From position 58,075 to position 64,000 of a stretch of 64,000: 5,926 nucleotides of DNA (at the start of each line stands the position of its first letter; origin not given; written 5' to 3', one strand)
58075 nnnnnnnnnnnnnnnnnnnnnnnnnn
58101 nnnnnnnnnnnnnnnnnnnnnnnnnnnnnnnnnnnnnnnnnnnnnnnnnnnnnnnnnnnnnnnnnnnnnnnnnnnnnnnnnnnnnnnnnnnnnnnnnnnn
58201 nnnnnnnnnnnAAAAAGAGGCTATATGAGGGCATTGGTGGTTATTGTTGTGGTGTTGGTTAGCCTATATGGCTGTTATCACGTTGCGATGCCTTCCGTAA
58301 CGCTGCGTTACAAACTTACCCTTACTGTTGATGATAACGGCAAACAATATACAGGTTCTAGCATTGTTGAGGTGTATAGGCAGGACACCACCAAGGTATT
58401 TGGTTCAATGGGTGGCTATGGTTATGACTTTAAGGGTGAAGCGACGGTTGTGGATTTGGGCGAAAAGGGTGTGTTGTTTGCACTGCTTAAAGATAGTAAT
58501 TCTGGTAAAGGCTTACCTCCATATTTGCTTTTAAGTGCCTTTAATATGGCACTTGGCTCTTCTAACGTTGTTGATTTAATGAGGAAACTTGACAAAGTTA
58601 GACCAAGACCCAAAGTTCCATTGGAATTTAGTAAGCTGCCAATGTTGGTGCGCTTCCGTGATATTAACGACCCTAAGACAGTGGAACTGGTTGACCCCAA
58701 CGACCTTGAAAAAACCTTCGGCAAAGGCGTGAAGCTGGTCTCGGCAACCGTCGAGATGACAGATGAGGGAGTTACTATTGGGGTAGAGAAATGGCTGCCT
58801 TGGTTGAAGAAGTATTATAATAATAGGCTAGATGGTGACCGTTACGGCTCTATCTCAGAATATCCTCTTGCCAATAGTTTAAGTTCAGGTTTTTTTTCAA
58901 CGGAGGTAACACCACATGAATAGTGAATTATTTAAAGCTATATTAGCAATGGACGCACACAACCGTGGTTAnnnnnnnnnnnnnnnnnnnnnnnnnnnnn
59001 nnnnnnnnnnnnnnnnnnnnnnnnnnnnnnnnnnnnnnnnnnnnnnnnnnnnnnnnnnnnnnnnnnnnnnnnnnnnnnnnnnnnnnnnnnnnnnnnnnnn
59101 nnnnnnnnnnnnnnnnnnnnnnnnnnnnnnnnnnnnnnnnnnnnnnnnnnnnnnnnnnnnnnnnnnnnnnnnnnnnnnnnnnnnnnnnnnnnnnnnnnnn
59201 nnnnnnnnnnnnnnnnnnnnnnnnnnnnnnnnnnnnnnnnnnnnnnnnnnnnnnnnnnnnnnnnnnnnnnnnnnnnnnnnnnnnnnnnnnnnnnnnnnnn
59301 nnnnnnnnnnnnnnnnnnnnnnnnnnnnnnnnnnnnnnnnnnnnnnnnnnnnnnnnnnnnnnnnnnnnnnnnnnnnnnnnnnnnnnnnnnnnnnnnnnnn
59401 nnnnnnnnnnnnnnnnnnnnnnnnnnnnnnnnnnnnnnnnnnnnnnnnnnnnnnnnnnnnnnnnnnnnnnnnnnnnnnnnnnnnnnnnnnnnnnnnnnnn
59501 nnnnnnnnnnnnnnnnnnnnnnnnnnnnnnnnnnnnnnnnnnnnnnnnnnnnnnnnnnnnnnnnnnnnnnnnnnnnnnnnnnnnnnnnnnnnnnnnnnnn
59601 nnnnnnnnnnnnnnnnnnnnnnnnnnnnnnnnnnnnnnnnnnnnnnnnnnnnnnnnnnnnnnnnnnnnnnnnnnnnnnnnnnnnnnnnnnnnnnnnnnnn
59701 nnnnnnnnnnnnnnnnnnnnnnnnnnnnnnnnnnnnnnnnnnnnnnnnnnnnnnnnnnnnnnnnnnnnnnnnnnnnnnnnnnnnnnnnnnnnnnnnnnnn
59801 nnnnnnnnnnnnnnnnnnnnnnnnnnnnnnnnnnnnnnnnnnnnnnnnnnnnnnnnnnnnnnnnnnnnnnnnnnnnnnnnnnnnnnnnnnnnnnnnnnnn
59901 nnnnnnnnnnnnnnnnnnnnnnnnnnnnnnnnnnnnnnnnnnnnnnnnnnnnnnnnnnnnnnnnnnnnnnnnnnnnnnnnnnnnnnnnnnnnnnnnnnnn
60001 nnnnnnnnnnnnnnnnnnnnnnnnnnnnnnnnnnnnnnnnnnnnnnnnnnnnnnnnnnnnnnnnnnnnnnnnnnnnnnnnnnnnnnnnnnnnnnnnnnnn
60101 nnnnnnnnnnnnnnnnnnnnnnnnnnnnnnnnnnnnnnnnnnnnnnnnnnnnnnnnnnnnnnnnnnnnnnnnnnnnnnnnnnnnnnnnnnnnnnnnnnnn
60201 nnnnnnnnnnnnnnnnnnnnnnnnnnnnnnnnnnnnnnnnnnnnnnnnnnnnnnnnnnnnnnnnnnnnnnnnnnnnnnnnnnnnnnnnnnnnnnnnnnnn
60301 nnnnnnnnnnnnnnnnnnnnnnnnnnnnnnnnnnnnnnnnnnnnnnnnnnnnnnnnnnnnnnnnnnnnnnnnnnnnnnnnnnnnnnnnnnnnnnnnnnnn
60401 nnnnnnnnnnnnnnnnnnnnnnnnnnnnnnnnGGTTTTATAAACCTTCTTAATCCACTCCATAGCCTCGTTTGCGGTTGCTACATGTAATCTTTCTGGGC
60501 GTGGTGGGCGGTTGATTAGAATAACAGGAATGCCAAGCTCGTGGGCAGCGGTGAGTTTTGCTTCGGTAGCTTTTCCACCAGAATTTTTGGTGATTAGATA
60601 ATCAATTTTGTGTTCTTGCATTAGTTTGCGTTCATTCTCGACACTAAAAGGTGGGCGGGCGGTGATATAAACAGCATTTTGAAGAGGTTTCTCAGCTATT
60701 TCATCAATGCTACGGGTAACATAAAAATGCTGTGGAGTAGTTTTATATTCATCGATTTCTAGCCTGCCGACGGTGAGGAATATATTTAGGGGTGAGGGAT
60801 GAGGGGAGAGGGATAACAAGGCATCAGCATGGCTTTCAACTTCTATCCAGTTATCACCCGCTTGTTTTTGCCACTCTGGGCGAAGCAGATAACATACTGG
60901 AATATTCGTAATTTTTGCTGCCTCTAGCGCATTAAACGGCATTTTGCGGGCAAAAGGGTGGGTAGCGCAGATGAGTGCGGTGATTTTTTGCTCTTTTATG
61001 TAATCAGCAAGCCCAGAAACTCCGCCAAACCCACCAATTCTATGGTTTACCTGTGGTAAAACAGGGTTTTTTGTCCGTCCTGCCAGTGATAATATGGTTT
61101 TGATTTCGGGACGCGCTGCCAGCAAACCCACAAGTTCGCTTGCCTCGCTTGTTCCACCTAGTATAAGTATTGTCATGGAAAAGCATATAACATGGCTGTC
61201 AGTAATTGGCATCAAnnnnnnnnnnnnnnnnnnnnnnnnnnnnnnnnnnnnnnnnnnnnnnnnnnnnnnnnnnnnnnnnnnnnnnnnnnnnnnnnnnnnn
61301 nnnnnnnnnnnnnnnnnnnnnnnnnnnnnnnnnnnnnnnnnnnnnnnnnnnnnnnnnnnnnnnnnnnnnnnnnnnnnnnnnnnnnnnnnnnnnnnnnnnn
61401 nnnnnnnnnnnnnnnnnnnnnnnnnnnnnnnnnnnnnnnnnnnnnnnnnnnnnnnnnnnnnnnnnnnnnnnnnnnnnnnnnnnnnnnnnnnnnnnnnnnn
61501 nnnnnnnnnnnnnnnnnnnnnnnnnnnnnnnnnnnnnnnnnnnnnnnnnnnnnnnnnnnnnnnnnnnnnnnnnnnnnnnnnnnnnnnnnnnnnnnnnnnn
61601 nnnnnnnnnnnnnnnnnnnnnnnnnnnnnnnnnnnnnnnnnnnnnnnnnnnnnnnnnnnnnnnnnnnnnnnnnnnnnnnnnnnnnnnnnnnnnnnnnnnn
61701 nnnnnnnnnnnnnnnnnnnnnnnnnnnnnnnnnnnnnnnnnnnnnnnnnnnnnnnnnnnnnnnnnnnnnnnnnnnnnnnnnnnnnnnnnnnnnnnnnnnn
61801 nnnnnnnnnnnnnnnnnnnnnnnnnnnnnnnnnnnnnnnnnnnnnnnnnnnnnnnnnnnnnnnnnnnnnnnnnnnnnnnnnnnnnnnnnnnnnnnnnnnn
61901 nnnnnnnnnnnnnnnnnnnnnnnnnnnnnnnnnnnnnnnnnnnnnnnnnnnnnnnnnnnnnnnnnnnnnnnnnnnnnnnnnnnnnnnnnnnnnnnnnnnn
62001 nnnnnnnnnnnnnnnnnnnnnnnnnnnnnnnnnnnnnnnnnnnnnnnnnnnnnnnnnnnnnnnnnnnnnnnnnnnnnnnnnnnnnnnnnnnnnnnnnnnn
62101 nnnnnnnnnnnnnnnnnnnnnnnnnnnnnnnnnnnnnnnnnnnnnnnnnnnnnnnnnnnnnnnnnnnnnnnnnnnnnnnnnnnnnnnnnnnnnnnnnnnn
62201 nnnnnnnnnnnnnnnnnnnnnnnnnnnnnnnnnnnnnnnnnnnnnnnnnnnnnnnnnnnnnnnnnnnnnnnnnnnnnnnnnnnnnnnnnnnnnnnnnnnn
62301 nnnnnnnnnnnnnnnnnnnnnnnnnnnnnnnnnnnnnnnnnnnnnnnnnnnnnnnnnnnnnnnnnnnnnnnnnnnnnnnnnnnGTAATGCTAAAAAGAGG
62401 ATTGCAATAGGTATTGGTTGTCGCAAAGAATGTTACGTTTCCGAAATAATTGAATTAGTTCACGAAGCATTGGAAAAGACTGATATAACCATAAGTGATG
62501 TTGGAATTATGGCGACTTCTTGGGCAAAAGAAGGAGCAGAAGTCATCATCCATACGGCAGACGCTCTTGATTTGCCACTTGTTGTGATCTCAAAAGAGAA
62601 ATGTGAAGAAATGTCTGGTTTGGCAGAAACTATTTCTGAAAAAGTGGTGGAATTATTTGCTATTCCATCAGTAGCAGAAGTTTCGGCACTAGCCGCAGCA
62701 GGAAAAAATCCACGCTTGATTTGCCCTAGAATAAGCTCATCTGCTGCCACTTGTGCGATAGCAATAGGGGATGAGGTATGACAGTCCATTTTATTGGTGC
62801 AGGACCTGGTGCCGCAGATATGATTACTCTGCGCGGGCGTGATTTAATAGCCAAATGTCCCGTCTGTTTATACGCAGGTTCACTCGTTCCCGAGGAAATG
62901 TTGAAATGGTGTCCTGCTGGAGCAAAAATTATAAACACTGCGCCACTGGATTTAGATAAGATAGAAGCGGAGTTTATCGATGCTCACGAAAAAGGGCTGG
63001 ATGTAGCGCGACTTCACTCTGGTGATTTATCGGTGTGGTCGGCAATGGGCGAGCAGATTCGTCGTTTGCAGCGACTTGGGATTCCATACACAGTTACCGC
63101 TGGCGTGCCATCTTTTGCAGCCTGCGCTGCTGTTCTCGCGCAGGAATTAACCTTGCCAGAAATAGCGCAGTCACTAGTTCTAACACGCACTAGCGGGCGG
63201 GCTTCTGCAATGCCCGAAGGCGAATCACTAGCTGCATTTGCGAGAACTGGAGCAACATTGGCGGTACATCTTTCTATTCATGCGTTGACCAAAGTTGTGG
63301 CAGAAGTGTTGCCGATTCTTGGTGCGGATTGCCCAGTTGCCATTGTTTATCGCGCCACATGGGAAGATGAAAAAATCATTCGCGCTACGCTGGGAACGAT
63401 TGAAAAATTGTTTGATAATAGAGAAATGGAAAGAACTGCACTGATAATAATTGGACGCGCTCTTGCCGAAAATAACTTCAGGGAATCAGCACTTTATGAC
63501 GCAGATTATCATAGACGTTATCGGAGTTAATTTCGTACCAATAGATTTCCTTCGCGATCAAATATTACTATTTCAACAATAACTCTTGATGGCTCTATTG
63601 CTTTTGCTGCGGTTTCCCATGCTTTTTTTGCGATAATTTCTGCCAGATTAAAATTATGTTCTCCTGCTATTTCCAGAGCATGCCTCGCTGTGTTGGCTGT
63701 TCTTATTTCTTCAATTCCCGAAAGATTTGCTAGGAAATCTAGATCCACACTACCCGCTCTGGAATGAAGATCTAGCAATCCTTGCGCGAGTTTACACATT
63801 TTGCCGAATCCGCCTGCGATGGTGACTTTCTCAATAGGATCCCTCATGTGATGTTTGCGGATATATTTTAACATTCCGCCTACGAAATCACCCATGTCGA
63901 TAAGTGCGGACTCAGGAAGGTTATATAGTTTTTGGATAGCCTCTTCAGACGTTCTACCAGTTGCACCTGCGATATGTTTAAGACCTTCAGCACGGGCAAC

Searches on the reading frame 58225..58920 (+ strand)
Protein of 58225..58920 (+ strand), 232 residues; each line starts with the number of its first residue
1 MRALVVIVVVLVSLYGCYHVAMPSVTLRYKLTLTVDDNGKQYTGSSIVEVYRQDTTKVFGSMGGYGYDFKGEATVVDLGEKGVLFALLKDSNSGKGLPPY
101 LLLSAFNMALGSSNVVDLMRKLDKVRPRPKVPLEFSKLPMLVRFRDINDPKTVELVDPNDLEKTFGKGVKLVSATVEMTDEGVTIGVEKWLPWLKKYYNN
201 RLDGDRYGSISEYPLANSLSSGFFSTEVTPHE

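Call 4: search_protein_families(library=pfam, proteins=[window:58225-58920:+], max_evalue=1)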
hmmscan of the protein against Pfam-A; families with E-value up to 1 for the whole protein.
window:58225-58920:+ (232 aa): 1 family
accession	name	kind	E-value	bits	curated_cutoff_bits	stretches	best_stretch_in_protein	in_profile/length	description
PF07381.18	EarA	-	0.18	12.1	22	1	28-79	11-63/90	EarA-like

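Call 5: search_protein_families(library=ncbifam, proteins=[window:58225-58920:+], max_evalue=1)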
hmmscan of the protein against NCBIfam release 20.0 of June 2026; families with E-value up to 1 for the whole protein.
window:58225-58920:+ (232 aa): 0 families

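Call 76: search_protein_families(library=padloc, proteins=[window:58225-58920:+], max_evalue=0.1)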
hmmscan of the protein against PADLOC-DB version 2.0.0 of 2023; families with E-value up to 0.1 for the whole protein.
window:58225-58920:+ (232 aa): 0 families

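Call 77: search_protein_families(library=phrogs, proteins=[window:58225-58920:+], max_evalue=0.01)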
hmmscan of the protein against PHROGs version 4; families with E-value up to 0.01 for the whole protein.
window:58225-58920:+ (232 aa): 0 families

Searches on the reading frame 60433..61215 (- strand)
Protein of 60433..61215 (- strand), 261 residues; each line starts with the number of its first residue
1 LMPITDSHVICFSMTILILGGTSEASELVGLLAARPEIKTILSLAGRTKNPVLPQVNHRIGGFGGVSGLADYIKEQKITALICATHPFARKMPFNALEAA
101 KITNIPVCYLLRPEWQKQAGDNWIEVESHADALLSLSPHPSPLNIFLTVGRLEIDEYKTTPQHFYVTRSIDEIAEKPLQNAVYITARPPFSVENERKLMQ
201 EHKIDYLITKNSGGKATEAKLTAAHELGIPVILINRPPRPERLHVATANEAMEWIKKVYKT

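Call 21: search_protein_families(library=ncbifam, proteins=[window:60433-61215:-], max_evalue=0.00001)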
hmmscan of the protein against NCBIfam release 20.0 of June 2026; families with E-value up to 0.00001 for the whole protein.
window:60433-61215:- (261 aa): 6 families
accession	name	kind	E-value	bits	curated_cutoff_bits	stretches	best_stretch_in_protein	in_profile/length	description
NF005968.0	PRK08057.1-2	equivalog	2.4e-89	299.3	231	1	14-258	2-245/248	cobalt-precorrin-6A reductase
NF005969.0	PRK08057.1-3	equivalog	8.3e-53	179.3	302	1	15-242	4-223/243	cobalt-precorrin-6A reductase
NF005971.0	PRK08057.1-5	equivalog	2.5e-51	174.6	431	1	15-259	7-246/248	cobalt-precorrin-6A reductase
TIGR00715.1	precor6x_red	equivalog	5.8e-39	134.3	129.85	1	14-258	1-254/256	precorrin-6A reductase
NF005970.0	PRK08057.1-4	equivalog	5.9e-25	87.8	245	1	16-258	2-253/256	cobalt-precorrin-6A reductase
NF005967.0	PRK08057.1-1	equivalog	3.3e-15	56.1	358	1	15-240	5-237/263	cobalt-precorrin-6A reductase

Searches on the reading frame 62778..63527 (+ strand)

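Call 21: search_protein_families(library=ncbifam, proteins=[window:62778-63527:+], max_evalue=0.00001)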
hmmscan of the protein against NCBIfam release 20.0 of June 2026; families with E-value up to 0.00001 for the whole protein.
window:62778-63527:+ (250 aa): 12 families
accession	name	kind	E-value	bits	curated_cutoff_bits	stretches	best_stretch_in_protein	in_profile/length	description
TIGR01465.1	cobM_cbiF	equivalog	2.3e-93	312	259.65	1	3-249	1-247/247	precorrin-4 C(11)-methyltransferase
NF012017.0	PRK15473.1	equivalog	6.3e-65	219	408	1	2-249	9-255/257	cobalt-precorrin-4 methyltransferase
NF004790.0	PRK06136.1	subfamily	1e-37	130.1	198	1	2-233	5-241/250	uroporphyrinogen-III C-methyltransferase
NF007922.1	PRK10637.1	equivalog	8.7e-36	123.8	400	1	3-229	219-449/450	siroheme synthase CysG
TIGR01469.1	cobA_cysG_Cterm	equivalog_domain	6.2e-34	117.8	185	1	2-230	2-235/238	uroporphyrinogen-III C-methyltransferase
NF005524.0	PRK07168.1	equivalog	1.4e-14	53.5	603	1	3-229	5-235/474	uroporphyrin-III C-methyltransferase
TIGR01467.1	cobI_cbiL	equivalog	1.9e-10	40.6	163.25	1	66-126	83-143/230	precorrin-2 C(20)-methyltransferase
NF004455.0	PRK05787.1-3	equivalog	3.4e-08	33.3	258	1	2-208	2-201/221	cobalt-precorrin-7 (C(5))-methyltransferase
TIGR01466.1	cobJ_cbiH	equivalog_domain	2.3e-07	30.6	246.35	1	5-228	3-223/239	precorrin-3B C(17)-methyltransferase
NF004423.0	PRK05765.1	equivalog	7.1e-07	29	332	1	3-249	5-246/247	precorrin-3B C(17)-methyltransferase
NF004614.0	PRK05948.1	equivalog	3.5e-06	26.6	251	0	68-202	89-216/242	precorrin-2 C(20)-methyltransferase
NF004063.0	PRK05576.1-6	equivalog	6e-06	25.7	235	0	1-125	1-135/235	cobalt-factor II C(20)-methyltransferase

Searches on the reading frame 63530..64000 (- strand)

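Call 21: search_protein_families(library=ncbifam, proteins=[window:63530-64000:-], max_evalue=0.00001)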
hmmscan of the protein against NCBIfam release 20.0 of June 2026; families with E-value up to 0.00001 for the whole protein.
window:63530-64000:- (157 aa): 2 families
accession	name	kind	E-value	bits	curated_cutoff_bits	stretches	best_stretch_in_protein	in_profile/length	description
NF000849.0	PRK00075.1-1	equivalog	9.2e-43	146.8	348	1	1-156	200-360/366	cobalt-precorrin-5B (C(1))-methyltransferase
TIGR00312.2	cbiD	equivalog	4.1e-33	115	200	1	1-154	188-345/346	cobalt-precorrin-5B (C(1))-methyltransferase CbiD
